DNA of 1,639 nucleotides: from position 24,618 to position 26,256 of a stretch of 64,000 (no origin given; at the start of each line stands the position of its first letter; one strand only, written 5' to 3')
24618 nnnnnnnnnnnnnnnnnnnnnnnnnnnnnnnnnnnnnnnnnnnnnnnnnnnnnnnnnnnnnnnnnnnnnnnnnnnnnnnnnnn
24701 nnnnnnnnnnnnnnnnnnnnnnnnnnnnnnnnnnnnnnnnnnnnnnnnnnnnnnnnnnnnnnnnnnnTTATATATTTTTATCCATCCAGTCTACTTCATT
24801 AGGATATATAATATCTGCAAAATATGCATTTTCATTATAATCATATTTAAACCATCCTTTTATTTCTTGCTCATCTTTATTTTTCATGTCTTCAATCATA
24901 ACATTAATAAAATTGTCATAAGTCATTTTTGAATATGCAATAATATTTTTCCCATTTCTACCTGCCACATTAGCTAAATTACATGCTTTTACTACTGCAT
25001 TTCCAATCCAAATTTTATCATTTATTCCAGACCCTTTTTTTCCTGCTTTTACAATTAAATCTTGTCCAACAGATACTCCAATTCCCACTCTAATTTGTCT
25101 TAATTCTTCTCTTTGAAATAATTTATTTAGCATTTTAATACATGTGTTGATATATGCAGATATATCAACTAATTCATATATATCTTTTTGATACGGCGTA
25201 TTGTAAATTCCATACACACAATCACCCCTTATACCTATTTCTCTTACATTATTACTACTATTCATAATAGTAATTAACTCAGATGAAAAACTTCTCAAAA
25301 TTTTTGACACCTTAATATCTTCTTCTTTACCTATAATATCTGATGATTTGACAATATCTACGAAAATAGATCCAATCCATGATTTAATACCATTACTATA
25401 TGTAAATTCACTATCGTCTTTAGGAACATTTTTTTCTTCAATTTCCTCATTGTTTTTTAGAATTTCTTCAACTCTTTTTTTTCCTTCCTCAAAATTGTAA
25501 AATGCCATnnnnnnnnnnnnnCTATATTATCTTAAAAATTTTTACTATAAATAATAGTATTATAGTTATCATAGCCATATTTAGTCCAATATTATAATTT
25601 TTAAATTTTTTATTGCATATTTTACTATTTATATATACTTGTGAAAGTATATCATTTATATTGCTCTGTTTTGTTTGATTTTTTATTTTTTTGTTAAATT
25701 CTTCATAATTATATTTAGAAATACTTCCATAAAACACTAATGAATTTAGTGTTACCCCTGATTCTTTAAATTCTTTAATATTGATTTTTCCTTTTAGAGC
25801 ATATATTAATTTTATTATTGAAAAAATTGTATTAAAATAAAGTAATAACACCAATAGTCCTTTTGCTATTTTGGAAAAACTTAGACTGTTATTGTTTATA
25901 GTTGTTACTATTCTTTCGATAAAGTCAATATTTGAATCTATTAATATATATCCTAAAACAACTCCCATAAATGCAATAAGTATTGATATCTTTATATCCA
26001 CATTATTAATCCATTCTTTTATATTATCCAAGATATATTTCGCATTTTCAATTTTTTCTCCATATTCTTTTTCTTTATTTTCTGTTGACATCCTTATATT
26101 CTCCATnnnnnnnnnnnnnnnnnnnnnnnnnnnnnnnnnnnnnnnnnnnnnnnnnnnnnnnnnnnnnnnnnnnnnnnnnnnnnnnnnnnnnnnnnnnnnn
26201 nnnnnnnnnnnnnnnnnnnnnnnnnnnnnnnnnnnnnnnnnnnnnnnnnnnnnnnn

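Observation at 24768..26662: Pycsar-like three-gene operon: Zn-ribbon TM protein, 3-TM protein, class III nucleotidyl cyclase, in atypical order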

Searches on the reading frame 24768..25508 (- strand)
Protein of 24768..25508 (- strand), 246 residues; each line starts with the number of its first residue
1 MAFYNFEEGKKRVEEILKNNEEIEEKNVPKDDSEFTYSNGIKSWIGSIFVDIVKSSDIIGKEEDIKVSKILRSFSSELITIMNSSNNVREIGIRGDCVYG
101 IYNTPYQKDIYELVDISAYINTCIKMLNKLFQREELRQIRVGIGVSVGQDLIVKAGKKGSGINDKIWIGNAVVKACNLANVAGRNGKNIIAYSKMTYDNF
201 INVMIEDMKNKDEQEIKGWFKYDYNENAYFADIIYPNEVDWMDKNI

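Call 3: search_protein_families(library=pfam, proteins=[window:24768-25508:-], max_evalue=1)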
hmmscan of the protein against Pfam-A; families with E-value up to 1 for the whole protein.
window:24768-25508:- (246 aa): 3 families
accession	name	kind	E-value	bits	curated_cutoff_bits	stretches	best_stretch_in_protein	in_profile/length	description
PF00211.25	Guanylate_cyc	-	3.5e-06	27.2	21.9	1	45-218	9-172/183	Adenylate and Guanylate cyclase catalytic domain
PF18764.7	nos_propeller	-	0.15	12.5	30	1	184-217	21-54/71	Nitrous oxide reductase propeller repeat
PF19131.5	DUF5814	-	0.77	9.8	25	0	193-234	70-112/148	Family of unknown function (DUF5814)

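Call 4: search_protein_families(library=padloc, proteins=[window:24768-25508:-], max_evalue=1)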
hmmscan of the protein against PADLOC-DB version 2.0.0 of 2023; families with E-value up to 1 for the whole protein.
window:24768-25508:- (246 aa): 10 families
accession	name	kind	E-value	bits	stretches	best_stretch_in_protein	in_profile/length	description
PDLC02368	PycC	-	1e-79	265.5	1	3-245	3-233/234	-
PDLC02367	PycC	-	9.9e-18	62.4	1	8-221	6-207/226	-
PDLC02369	PycC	-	1.2e-16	59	1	14-207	20-199/248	-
PDLC00763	PycC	-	4.5e-12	43.9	1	20-230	26-237/268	Pycsar cyclase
PDLC00766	PycC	-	5.3e-10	37.1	1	10-201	8-196/232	Pycsar cyclase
PDLC00765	PycC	-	6.4e-08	30.1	1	49-201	262-413/477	Pycsar cyclase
PDLC02366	PycC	-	2.4e-07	28.1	1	31-180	264-416/486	-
PDLC00762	PycC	-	3.6e-05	20.8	2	33-175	271-423/508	Pycsar cyclase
PDLC00767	PycC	-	0.00038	17.9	1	42-160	90-211/337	Pycsar cyclase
PDLC02370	PycC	-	0.0016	15.9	1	36-226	73-266/340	-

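Call 29: search_solved_structures(query=window:24768-25508:-, max_evalue=1, show_alignments=3)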
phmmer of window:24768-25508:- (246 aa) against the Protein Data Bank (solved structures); distinct sequences matched with E-value up to 1: 3.
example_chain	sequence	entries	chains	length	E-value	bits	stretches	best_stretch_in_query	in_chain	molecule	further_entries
7r65_A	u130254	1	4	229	0.013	18.2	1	10-187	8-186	Adenylate/guanylate cyclase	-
9j47_A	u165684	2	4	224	0.22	14.1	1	176-226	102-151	Iron-sulfur cluster repair protein ScdA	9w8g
9r7j_A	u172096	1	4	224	0.25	14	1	176-226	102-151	Iron-sulfur cluster repair protein ScdA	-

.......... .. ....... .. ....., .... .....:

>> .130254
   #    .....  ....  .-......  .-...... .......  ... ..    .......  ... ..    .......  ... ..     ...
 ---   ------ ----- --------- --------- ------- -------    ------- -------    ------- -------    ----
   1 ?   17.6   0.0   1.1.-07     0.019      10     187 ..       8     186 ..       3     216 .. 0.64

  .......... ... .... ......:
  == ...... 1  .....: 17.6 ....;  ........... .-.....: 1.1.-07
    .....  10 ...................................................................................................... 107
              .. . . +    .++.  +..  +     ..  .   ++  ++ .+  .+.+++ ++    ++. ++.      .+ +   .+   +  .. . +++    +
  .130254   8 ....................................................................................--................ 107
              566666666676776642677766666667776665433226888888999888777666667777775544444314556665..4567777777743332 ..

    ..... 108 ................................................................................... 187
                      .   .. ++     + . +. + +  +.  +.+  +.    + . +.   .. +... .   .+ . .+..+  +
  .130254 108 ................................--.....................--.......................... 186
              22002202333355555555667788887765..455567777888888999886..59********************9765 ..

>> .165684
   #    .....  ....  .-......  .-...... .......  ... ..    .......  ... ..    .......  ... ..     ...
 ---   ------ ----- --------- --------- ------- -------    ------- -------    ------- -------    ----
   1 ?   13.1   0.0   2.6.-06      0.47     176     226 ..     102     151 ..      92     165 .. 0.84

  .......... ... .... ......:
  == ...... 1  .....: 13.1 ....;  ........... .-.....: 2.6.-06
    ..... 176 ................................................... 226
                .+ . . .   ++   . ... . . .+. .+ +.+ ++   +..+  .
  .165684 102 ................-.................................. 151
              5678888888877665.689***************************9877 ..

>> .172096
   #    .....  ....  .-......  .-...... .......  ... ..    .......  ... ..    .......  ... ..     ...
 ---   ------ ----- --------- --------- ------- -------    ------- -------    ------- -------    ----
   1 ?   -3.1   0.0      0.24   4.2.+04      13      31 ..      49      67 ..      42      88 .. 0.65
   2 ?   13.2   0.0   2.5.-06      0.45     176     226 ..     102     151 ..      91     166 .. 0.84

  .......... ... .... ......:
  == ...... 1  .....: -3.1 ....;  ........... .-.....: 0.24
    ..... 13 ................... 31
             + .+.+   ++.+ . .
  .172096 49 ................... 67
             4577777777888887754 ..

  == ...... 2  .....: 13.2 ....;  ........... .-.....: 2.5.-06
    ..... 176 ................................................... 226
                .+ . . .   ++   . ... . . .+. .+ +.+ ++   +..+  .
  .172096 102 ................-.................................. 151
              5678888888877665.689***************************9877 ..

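Call 30: find_homologous_proteins(query=window:24768-25508:-, max_evalue=0.00001)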
Query window:24768-25508:- (246 aa): 775 proteins with E <= 0.00001 among 1094 candidates; the best 120 are listed.
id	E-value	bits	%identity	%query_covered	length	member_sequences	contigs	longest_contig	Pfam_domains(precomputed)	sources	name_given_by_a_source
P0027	9.8e-154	528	98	100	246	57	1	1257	PF00211.26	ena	-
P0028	7.8e-147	505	93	100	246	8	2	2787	PF00211.26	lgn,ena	-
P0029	9.2e-142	489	89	100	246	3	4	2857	PF00211.26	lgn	-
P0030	1.2e-130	452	82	100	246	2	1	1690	PF00211.26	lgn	-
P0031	9.9e-123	426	77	100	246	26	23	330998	PF00211.26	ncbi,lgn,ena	-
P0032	2.1e-121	422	78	100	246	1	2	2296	PF00211.26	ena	-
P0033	2.0e-119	415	74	100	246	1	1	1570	PF00211.26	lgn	-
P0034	6.7e-116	404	73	100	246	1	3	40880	PF00211.26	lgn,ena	-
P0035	5.2e-115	401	72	100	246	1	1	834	PF00211.26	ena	-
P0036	8.2e-114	397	73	100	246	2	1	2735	PF00211.26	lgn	-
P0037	1.2e-109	383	71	100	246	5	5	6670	PF00211.26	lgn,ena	-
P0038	5.2e-105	368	92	75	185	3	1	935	PF00211.26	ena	-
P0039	2.2e-97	343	66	99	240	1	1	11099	-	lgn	-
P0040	7.5e-97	342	66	99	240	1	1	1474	PF00211.26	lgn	-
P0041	7.6e-95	335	64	99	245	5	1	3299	PF00211.26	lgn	-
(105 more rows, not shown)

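Call 33: find_related_loci(query=A2, collection=genome_contigs, flank=5000)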
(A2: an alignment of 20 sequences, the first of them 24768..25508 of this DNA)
Query A2 (246 aa) in genome_contigs; peptide patterns used: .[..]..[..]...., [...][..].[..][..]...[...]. (x = any residue, [..] = any of these).
168 stretches matched a pattern; 120 encode a relative of the query (tblastn E <= 1e-3); the best 80 are kept; 80 distinct loci.
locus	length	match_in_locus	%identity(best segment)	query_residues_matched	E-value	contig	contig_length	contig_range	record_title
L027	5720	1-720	56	4-246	3e-91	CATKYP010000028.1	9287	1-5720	MAG TPA_asm: uncultured Bacilli bacterium isolate MGG03511_1680015467 genome assembly, contig: ERR2752428_2335, whole ge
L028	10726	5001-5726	59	3-245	2e-91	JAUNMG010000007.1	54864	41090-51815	MAG: bacterium isolate S31M_St_34 NODE_123_length_54864_cov_11.164134, whole genome shotgun sequence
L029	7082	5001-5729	58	3-246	4e-91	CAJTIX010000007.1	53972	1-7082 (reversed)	MAG TPA_asm: uncultured Bacilli bacterium isolate MGBC103251 genome assembly, contig: MGBC103251.7, whole genome shotgun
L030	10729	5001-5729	57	3-246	4e-90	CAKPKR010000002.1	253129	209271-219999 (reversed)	MAG: uncultured Bacilli bacterium isolate REFINED_METABAT215_TOP10_CONTIGS_1500_ASSEMBLY_K77_MERGED__Hadza_MoBio_hadza-E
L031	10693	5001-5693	60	3-234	4e-89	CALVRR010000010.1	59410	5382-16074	MAG: uncultured Bacilli bacterium isolate BRZ_NH__bin11 genome assembly, contig: BRZ_NH__NODE_388_length_59410_cov_15.32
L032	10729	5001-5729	57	3-246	5e-88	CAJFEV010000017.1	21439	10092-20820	uncultured Bacilli bacterium isolate Chicken_13_mag_25 genome assembly, contig: MAGpy_11413_13_idba_bin_25_fascaffold_37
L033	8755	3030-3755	56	4-246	9e-86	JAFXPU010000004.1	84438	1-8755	MAG: Bacilli bacterium isolate RGIG6635 Sheep_Rumen-1__c164793, whole genome shotgun sequence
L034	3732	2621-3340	55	4-246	5e-86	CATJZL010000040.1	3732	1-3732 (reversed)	MAG: uncultured Bacilli bacterium isolate iMGMC-998_1678881699 genome assembly, contig: MegahitA5_261586, whole genome s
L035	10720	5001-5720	54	4-246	5e-85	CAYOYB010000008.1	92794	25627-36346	MAG TPA_asm: uncultured Muribaculaceae bacterium isolate SRP199465_co1_408 genome assembly, contig: NODE_353_length_9279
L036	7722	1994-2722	55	3-246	3e-79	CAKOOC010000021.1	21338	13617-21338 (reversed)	MAG: uncultured Bacilli bacterium isolate REFINED_METABAT215_TOP10_CONTIGS_1500_ASSEMBLY_K77_MERGED__Hadza_MoBio_hadza-A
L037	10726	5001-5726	50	1-243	2e-71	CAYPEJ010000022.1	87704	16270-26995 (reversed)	MAG TPA_asm: uncultured Anaeromicropila sp. isolate SRP313737_co1_106 genome assembly, contig: NODE_441_length_87704_cov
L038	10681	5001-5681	50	1-230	4e-71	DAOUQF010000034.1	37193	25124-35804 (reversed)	MAG TPA_asm: Eubacteriales bacterium isolate CSMAG_119 CSMAG_119_k141_2095031_length_37193_cov_16.9905, whole genome sho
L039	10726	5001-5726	46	1-242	2e-70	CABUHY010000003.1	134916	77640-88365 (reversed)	MAG TPA_asm: uncultured Clostridiales bacterium isolate MGYG-HGUT-04027 genome assembly, contig: GUT_GENOME254202_3, who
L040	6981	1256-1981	48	1-242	1e-69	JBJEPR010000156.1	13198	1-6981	MAG: Candidatus Fimenecus sp. isolate PUUB17_bin.074 NODE_5367_length_13198_cov_5.140455, whole genome shotgun sequence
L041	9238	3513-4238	47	1-242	1e-69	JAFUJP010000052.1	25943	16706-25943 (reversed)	MAG: Oscillospiraceae bacterium isolate RGIG4554 Roe_deer_Rectum-2__c160652, whole genome shotgun sequence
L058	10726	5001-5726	46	1-243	9e-65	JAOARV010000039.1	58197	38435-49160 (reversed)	MAG: Marinisporobacter sp. isolate McD2.5 contig_42444, whole genome shotgun sequence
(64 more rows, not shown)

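Call 39: search_protein_families(library=phrogs, proteins=[L058:2406-2972:+, L058:3179-4159:+], max_evalue=0.01)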
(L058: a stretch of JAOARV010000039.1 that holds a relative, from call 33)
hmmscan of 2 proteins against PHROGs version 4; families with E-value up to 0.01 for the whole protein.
L058:2406-2972:+ (188 aa): 0 families

L058:3179-4159:+ (326 aa): 0 families

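Call 59: search_solved_structures(query=A2, max_evalue=0.01, show_alignments=3)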
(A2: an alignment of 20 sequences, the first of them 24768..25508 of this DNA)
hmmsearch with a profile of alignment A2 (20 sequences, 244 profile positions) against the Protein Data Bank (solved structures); distinct sequences matched with E-value up to 0.01: 4.
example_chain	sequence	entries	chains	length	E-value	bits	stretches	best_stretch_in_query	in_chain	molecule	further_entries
8jsz_A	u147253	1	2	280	1.2e-08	37.7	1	46-185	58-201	uridylate cyclase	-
6yii_A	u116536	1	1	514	8.2e-06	28.4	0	35-178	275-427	Transcriptional regulator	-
7r65_A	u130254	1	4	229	1.4e-05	27.7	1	10-190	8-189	Adenylate/guanylate cyclase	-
8jsf_A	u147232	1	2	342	6.8e-05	25.4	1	41-186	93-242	cytidylate cyclase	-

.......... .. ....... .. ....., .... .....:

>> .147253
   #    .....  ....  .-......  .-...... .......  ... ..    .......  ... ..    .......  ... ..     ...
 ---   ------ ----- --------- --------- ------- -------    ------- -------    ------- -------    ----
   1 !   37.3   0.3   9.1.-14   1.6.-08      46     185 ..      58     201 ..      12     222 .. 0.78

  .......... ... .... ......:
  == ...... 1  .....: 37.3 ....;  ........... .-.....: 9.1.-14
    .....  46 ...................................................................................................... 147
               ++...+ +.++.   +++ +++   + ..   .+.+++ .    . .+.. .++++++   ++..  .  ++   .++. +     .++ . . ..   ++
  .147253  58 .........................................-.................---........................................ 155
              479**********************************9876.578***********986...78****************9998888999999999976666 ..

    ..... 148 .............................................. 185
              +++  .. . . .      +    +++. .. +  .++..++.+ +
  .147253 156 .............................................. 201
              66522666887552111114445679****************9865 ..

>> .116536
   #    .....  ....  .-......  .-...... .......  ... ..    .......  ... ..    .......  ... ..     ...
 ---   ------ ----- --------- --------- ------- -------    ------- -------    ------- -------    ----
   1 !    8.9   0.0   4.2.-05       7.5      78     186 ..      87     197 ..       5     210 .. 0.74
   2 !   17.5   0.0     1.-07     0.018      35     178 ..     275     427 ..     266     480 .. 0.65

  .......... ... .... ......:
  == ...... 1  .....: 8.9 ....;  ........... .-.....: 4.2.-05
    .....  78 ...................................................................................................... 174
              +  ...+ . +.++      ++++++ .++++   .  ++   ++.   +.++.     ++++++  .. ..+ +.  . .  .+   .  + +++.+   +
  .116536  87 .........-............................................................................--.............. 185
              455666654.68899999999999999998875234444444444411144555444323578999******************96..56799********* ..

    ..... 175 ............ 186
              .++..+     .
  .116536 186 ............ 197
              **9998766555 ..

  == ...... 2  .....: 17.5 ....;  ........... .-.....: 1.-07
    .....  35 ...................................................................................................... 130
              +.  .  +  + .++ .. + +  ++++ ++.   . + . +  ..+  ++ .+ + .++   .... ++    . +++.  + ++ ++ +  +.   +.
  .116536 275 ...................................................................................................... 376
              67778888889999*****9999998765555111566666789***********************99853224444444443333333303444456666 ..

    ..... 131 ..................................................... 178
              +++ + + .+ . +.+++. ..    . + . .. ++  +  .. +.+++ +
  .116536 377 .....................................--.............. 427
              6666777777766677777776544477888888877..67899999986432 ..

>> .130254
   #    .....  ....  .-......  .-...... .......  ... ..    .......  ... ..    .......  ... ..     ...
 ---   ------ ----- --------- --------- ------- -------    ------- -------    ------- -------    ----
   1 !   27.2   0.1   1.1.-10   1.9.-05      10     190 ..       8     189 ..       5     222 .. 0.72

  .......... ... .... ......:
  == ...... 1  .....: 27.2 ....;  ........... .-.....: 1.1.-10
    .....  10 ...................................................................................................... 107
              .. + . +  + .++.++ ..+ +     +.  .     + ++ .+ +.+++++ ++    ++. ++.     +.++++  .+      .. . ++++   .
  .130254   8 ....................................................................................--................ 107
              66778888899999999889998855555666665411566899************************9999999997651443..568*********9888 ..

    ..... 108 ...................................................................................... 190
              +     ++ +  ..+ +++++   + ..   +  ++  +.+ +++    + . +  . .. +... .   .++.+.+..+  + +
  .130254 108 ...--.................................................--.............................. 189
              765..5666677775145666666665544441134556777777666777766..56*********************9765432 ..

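Call 66: search_protein_families(library=ncbifam, proteins=[window:24768-25508:-, L058:2406-2972:+], max_evalue=0.01)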
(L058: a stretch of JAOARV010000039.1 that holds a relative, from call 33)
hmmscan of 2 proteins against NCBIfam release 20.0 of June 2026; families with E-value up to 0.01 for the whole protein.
window:24768-25508:- (246 aa): 0 families

L058:2406-2972:+ (188 aa): 0 families

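Call 90: search_protein_families(library=pfam, proteins=[L058:3179-4159:+], max_evalue=0.01)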
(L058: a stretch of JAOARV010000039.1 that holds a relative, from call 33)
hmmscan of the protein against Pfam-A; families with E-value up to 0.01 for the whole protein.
L058:3179-4159:+ (326 aa): 0 families

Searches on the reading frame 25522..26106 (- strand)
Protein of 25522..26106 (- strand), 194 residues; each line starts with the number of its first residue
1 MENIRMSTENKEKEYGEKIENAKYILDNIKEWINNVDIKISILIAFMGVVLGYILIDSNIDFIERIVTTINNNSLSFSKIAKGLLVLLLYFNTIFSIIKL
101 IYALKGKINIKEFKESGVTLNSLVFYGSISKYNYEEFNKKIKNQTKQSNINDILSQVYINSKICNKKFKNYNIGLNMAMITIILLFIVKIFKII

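Call 3: search_protein_families(library=pfam, proteins=[window:25522-26106:-], max_evalue=1)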
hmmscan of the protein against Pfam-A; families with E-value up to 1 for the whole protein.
window:25522-26106:- (194 aa): 1 family
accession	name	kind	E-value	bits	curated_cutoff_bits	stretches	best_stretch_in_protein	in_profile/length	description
PF18967.5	PycTM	-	9.5e-08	32.8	27.2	1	85-180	12-106/107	Pycsar effector protein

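Call 4: search_protein_families(library=padloc, proteins=[window:25522-26106:-], max_evalue=1)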
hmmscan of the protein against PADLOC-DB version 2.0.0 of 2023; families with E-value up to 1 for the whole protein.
window:25522-26106:- (194 aa): 11 families
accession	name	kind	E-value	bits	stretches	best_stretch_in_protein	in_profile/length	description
PDLC02364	PycTM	-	4.1e-32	109.8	1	17-194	4-155/160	-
PDLC02363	PycTM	-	7.4e-29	98.6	1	17-192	4-153/154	-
PDLC02365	PycTM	-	6.4e-23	79.9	1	18-193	1-163/165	-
PDLC00700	Effector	-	1.3e-17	62.3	1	17-191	3-166/173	2TM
PDLC00711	Effector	-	8.4e-15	53.4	1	16-186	5-155/164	2TM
PDLC00685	Effector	-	6.1e-13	46.9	1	10-183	9-160/174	2TM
PDLC00691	Effector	-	2.8e-11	41.6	1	20-191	5-171/176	2TM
PDLC00668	Effector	-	3.7e-10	38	1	11-188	6-173/184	2TM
PDLC00678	Effector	-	6.3e-09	34.1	1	11-193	3-178/184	2TM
PDLC00692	Effector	-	6.7e-09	33.8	1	111-188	74-151/167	2TM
PDLC02362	PycTM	-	2.7e-06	26.2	1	100-187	16-63/74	-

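Call 66: search_protein_families(library=ncbifam, proteins=[window:25522-26091:-], max_evalue=0.01)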
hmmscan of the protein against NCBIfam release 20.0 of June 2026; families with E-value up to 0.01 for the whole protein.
window:25522-26091:- (189 aa): 0 families
